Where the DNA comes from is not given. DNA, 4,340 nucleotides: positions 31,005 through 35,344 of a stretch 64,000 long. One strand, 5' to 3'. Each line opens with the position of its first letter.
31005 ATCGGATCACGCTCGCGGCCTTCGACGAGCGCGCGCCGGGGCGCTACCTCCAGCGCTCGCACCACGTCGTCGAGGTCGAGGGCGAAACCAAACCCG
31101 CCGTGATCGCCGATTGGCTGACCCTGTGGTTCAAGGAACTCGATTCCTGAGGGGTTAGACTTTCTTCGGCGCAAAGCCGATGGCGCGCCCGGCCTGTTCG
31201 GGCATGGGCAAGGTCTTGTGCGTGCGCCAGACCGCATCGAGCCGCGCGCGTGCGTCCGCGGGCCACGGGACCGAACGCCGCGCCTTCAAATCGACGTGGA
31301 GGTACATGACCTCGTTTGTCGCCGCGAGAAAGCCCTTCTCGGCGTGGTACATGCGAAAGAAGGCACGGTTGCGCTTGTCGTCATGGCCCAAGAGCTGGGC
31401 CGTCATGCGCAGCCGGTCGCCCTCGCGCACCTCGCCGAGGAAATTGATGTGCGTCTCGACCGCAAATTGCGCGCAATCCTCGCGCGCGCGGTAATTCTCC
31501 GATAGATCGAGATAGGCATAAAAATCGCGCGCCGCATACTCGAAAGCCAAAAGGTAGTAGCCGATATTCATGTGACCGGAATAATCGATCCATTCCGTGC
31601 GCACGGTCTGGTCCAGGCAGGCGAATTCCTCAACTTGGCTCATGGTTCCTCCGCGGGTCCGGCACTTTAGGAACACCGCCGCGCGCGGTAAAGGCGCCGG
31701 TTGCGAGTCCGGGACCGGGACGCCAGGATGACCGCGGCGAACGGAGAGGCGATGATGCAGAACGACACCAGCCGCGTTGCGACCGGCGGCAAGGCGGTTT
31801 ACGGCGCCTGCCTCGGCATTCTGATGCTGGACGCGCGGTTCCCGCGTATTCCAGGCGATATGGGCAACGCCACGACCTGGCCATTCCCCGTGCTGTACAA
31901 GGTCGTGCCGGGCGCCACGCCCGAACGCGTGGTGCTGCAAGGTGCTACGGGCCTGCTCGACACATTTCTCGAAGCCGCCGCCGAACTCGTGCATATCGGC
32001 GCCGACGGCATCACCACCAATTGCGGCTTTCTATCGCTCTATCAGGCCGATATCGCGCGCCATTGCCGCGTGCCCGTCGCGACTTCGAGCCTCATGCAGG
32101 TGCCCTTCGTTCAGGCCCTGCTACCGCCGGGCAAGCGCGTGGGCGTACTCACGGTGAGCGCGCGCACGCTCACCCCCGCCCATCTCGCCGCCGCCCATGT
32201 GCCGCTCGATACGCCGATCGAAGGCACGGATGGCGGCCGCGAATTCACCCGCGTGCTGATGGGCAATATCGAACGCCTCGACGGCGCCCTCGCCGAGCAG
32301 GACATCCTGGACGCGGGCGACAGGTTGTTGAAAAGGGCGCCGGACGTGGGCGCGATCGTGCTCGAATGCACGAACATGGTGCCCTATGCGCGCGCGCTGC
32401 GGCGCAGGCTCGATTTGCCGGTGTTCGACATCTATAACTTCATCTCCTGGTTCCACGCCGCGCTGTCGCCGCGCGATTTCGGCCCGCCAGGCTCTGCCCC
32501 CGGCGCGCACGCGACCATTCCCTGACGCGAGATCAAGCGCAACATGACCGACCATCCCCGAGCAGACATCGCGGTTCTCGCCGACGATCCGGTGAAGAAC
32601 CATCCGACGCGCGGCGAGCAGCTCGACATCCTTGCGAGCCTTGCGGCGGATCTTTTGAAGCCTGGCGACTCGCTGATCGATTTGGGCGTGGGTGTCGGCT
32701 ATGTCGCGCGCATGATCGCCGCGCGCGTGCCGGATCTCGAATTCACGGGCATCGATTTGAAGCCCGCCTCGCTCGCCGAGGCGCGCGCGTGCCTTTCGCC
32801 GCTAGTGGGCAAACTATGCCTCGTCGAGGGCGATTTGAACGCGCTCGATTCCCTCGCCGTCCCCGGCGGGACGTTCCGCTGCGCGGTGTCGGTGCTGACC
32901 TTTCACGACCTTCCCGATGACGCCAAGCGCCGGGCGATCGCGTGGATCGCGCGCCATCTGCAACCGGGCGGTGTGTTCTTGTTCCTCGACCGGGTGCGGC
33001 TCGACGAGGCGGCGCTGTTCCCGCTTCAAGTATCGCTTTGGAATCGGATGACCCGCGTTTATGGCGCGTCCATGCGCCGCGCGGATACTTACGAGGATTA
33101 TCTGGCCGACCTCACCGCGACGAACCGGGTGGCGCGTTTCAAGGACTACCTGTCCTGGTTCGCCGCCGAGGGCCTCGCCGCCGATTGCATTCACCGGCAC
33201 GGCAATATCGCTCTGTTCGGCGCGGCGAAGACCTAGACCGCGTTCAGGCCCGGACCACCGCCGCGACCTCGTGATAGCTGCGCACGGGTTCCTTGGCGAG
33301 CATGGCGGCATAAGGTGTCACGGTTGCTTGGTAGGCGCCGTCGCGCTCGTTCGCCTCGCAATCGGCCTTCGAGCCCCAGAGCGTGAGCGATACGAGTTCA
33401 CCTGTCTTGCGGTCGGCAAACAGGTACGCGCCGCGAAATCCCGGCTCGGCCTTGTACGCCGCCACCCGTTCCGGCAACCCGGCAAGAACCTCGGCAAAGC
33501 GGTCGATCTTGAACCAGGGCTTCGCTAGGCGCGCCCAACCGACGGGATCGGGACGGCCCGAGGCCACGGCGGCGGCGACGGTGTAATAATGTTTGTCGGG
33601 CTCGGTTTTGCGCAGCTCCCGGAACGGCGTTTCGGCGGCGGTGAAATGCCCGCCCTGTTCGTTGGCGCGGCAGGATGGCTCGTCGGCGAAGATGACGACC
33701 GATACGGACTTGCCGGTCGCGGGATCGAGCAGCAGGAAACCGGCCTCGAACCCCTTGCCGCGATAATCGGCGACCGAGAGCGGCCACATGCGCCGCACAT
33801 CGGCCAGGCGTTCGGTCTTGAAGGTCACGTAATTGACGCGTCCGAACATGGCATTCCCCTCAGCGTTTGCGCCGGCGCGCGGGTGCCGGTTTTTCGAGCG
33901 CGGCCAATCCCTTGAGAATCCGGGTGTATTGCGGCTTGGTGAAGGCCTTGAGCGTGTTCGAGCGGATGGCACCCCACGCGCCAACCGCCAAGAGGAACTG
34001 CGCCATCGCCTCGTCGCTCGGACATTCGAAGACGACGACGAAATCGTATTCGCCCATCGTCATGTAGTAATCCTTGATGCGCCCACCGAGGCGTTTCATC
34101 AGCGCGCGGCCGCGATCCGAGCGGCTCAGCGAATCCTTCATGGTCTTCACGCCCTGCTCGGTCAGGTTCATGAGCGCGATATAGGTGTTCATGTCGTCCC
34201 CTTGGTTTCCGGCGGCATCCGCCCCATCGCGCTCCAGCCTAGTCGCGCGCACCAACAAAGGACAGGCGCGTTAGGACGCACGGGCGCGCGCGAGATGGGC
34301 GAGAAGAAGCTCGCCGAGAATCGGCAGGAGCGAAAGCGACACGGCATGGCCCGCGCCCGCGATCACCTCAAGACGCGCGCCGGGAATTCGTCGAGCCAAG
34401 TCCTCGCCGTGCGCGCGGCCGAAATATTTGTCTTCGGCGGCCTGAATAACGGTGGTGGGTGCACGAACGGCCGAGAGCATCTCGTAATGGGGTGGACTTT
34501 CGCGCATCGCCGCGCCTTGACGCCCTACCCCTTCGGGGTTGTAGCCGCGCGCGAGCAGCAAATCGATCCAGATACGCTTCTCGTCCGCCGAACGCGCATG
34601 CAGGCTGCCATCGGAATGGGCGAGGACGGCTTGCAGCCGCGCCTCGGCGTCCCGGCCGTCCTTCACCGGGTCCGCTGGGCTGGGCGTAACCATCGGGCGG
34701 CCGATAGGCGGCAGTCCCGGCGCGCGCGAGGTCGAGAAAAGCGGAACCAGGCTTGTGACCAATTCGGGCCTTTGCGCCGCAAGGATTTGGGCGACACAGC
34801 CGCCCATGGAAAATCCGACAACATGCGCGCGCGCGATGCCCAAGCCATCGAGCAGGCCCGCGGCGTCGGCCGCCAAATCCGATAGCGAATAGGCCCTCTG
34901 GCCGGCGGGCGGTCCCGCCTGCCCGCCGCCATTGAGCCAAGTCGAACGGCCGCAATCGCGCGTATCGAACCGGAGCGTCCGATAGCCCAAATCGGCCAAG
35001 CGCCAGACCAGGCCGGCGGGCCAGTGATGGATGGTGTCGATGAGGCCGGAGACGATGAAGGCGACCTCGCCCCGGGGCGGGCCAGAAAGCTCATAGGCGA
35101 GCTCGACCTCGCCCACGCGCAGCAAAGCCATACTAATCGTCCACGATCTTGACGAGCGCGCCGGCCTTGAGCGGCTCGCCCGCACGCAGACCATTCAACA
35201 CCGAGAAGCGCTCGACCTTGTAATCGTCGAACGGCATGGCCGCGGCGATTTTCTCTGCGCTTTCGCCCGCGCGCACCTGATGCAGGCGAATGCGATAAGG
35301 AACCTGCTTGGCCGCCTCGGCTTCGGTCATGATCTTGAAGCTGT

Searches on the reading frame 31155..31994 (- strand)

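Call 33: search_protein_families(library=pfam, proteins=[window:31155-31994:-], max_evalue=0.0001)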
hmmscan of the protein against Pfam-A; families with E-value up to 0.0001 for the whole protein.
window:31155-31994:- (279 aa): 1 family
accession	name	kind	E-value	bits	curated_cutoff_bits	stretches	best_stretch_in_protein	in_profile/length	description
PF13279.12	4HBT_2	-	2.2e-29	102.8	25.5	1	131-252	1-122/122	Thioesterase-like superfamily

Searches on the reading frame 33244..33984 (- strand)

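Call 33: search_protein_families(library=pfam, proteins=[window:33244-33984:-], max_evalue=0.0001)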
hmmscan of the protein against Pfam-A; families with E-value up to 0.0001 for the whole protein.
window:33244-33984:- (246 aa): 1 family
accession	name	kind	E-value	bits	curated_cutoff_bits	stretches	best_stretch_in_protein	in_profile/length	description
PF03992.22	ABM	-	6.7e-06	26.6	23.1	0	159-222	11-76/78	Antibiotic biosynthesis monooxygenase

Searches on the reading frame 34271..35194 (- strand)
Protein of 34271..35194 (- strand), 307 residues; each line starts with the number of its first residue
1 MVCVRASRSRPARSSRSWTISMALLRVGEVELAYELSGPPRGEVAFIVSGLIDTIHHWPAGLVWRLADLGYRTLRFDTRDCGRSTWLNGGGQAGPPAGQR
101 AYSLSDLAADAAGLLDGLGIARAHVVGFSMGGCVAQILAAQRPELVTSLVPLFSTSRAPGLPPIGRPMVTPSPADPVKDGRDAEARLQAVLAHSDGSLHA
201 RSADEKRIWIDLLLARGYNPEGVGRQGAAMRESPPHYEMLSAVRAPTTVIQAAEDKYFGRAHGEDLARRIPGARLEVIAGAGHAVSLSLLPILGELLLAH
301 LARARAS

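Call 33: search_protein_families(library=pfam, proteins=[window:34271-35194:-], max_evalue=0.0001)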
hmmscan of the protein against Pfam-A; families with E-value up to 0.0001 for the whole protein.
window:34271-35194:- (307 aa): 3 families
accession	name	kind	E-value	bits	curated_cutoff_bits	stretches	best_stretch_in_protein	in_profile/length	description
PF00561.26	Abhydrolase_1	-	2.5e-21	76.9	25.8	1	47-286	5-241/245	alpha/beta hydrolase fold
PF12697.13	Abhydrolase_6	-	6.4e-13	50.3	26.3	1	50-287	6-208/217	Alpha/beta hydrolase family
PF12146.15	Hydrolase_4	-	2.2e-10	40.7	27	1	44-150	6-105/239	Serine aminopeptidase, S33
